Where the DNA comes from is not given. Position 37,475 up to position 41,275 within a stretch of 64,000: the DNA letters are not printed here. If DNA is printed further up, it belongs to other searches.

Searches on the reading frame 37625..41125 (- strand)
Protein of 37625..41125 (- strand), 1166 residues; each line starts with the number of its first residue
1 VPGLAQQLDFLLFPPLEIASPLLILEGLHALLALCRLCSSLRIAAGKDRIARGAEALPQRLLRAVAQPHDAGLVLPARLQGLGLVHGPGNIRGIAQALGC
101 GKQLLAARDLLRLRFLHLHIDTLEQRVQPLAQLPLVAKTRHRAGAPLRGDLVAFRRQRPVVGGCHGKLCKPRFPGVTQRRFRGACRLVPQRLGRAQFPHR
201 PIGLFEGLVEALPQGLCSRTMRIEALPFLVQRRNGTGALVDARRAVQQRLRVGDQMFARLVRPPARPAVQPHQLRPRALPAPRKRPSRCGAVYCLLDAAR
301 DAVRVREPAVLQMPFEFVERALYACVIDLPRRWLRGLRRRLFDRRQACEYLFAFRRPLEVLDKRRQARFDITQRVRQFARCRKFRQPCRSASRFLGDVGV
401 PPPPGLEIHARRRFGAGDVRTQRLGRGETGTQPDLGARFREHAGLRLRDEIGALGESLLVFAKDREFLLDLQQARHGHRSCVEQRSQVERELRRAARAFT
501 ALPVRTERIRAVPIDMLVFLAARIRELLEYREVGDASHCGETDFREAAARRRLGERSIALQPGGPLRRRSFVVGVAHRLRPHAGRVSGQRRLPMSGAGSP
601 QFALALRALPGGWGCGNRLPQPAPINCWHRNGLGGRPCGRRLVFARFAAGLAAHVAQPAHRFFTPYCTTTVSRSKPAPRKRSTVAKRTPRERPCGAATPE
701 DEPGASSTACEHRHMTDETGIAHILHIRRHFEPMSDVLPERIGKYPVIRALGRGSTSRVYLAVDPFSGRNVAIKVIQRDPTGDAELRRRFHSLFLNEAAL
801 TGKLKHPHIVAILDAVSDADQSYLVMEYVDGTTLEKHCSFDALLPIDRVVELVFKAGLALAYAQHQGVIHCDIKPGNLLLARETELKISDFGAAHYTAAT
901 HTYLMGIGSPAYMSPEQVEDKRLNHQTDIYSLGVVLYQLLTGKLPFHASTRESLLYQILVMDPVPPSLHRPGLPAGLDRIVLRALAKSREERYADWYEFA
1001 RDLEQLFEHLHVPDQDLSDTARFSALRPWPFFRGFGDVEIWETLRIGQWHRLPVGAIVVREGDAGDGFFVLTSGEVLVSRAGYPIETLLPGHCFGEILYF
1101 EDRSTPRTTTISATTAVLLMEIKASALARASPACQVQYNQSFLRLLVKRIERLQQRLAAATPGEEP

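Call 13: search_protein_families(library=pfam, proteins=[window:37625-41125:-])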
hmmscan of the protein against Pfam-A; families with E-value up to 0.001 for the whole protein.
window:37625-41125:- (1166 aa): 5 families
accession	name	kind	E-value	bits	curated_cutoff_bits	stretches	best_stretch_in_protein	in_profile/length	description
PF00069.31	Pkinase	-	1.8e-48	165.7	31.7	1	747-957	3-208/263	Protein kinase domain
PF07714.23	PK_Tyr_Ser-Thr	-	2.1e-29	103.1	23.1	1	749-962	5-221/258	Protein tyrosine and serine/threonine kinase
PF00027.35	cNMP_binding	-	8.5e-12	45.3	27.5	1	1051-1129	3-84/89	Cyclic nucleotide-binding domain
PF03109.22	ABC1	-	2.5e-10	40.3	22.9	1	820-897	141-217/244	ABC1 atypical kinase-like domain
PF14531.12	Kinase-like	-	0.00039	20.2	25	1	861-952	159-257/289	Kinase-like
